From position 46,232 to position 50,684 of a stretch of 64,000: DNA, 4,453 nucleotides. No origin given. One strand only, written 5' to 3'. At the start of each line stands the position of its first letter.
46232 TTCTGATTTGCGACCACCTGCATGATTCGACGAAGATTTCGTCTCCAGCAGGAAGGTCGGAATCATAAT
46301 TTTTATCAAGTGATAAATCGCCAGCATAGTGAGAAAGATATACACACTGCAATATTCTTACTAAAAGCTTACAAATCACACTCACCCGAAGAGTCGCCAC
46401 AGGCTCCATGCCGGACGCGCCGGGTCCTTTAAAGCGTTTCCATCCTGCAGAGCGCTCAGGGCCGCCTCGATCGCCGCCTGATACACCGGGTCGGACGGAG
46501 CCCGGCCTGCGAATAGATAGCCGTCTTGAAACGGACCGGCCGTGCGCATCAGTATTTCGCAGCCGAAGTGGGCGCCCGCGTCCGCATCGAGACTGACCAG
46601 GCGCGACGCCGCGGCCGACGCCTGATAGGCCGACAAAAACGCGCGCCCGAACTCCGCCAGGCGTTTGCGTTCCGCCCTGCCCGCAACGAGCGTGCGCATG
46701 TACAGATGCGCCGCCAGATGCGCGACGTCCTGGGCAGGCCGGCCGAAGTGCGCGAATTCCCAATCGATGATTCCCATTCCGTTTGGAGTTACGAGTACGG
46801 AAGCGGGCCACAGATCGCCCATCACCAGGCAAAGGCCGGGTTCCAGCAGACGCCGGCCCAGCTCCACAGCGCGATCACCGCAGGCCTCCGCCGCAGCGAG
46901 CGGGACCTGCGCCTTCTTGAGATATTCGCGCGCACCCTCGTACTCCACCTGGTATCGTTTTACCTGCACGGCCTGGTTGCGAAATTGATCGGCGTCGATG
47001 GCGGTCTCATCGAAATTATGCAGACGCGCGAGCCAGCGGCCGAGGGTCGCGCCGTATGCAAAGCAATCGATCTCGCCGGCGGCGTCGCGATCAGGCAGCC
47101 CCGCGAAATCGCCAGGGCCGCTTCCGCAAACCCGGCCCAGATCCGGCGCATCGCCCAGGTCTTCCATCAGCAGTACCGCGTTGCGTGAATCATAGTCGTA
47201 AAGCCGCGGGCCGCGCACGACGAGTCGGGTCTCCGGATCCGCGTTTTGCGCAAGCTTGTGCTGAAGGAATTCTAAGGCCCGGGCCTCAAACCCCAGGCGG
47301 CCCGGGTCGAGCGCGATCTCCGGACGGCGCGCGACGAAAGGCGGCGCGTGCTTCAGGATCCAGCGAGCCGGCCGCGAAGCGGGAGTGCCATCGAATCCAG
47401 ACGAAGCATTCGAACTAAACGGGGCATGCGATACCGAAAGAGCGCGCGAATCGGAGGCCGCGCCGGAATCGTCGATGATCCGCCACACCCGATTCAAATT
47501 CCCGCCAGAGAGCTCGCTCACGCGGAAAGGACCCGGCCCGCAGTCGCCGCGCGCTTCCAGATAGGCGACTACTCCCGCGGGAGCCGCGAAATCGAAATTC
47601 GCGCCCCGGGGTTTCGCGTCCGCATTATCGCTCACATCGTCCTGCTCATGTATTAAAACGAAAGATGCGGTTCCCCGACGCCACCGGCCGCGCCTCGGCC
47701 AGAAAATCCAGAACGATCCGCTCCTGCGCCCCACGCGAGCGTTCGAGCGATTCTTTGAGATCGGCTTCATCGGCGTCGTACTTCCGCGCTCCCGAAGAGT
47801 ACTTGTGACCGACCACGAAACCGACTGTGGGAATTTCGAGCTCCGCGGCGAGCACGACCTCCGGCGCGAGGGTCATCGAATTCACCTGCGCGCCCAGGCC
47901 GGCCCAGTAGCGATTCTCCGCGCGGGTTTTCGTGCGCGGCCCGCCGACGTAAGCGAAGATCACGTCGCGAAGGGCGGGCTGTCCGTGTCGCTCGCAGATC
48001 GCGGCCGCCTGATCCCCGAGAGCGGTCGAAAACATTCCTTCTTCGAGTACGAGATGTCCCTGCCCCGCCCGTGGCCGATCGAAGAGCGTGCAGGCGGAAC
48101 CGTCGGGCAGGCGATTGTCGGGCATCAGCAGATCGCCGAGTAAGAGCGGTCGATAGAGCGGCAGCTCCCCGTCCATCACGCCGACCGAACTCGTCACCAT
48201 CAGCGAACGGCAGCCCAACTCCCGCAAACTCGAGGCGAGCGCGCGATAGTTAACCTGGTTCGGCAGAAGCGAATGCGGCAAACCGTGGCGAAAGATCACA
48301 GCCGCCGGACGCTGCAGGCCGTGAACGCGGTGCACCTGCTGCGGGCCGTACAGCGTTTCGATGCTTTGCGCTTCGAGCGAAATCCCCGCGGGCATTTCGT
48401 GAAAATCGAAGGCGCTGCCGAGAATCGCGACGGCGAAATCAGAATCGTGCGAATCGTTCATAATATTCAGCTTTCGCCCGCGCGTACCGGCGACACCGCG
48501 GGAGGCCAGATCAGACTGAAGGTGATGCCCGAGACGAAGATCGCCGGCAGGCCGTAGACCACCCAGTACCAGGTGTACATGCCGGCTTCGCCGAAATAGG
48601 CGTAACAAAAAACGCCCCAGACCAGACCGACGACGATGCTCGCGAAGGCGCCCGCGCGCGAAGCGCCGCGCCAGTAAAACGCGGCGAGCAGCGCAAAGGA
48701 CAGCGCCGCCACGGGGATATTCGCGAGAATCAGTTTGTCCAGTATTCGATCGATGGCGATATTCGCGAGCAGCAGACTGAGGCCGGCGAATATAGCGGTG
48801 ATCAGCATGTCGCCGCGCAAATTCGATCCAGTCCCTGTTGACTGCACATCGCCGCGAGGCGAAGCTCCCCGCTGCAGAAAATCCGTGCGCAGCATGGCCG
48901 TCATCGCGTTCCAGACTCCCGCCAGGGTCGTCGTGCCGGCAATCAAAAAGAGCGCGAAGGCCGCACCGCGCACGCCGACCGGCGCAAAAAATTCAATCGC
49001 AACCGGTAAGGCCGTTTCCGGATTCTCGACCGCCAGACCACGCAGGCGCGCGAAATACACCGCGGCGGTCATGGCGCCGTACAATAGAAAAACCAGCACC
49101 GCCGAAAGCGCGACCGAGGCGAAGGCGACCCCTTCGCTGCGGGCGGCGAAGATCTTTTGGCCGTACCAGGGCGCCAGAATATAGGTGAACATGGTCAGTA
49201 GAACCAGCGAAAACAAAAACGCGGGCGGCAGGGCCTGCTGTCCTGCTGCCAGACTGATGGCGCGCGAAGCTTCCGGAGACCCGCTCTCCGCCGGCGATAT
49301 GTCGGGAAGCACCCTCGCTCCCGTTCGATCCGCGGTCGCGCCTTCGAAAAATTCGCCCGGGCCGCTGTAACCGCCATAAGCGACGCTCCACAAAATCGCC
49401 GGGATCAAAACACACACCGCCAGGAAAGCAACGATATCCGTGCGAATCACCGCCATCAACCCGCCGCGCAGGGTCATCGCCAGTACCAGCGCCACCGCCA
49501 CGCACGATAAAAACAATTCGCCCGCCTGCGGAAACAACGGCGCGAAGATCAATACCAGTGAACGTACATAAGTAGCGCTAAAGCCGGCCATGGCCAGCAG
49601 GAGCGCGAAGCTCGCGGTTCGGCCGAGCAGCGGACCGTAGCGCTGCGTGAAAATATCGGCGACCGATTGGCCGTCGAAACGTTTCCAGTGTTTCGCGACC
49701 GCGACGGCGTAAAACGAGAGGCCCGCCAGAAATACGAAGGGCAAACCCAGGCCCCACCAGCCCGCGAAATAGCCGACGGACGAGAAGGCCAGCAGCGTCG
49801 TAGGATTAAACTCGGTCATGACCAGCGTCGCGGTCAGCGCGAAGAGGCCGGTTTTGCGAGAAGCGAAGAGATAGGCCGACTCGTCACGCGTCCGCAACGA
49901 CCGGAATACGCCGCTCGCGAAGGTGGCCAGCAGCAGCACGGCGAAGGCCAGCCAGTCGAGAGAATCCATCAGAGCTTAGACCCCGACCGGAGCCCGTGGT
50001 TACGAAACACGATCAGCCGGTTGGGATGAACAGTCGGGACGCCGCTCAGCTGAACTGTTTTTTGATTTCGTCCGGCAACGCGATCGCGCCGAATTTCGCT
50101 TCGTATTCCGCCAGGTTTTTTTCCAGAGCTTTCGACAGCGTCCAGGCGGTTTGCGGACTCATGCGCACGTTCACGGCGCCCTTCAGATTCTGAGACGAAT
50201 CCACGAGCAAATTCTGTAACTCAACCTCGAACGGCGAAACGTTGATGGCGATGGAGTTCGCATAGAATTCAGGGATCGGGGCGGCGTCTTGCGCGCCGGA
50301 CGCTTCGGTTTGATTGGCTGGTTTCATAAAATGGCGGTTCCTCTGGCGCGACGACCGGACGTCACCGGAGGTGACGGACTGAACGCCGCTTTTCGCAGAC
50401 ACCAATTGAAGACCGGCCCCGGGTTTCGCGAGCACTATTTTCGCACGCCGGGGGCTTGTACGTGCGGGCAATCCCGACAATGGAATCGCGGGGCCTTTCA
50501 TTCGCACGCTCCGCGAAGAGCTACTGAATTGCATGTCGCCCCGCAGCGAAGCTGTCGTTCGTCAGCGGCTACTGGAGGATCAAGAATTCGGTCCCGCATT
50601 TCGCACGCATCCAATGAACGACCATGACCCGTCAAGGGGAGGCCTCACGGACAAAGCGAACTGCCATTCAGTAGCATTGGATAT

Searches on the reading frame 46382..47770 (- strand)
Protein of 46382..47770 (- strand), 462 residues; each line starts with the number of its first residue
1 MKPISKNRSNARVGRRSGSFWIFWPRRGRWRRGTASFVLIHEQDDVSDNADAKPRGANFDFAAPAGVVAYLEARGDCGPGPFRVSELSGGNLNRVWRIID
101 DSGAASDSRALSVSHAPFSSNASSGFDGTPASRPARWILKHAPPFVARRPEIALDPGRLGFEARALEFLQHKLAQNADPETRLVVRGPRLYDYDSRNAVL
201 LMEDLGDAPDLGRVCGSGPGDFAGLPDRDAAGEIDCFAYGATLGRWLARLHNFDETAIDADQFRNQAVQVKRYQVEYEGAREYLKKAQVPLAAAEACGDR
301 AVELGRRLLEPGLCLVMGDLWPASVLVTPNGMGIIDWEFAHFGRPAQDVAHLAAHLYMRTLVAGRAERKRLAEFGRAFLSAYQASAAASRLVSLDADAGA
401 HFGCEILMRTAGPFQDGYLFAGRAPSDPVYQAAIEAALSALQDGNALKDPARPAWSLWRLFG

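Call 11: search_protein_families(library=pfam, proteins=[window:46382-47770:-], max_evalue=0.01)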
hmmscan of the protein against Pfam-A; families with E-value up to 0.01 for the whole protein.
window:46382-47770:- (462 aa): 3 families
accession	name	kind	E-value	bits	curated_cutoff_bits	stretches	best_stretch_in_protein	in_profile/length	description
PF01636.29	APH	-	1.7e-15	57.9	23.2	1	142-380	20-237/239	Phosphotransferase enzyme family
PF19974.5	TCAD9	-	0.00047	19.9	40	1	318-387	302-371/429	Ternary complex associated domain 9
PF07914.17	DUF1679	-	0.0018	17.7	24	1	314-353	269-314/414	Uncharacterized oxidoreductase dhs-27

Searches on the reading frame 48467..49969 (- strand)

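Call 11: search_protein_families(library=pfam, proteins=[window:48467-49969:-], max_evalue=0.01)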
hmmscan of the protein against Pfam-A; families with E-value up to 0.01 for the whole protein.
window:48467-49969:- (500 aa): 2 families
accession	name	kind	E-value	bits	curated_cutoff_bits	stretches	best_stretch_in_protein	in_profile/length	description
PF00474.23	SSF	-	9.7e-08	31.7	22.8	1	33-448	1-406/406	Sodium:solute symporter family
PF03845.19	Spore_permease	-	0.003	16.9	23.4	1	86-192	48-152/321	Spore germination protein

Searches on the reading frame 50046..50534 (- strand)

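Call 11: search_protein_families(library=pfam, proteins=[window:50046-50534:-], max_evalue=0.01)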
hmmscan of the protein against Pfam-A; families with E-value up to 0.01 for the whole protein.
window:50046-50534:- (162 aa): 1 family
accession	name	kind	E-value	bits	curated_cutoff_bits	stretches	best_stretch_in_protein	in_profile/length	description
PF11950.13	DUF3467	-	5.4e-08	33.2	25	1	89-152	26-91/92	Protein of unknown function (DUF3467)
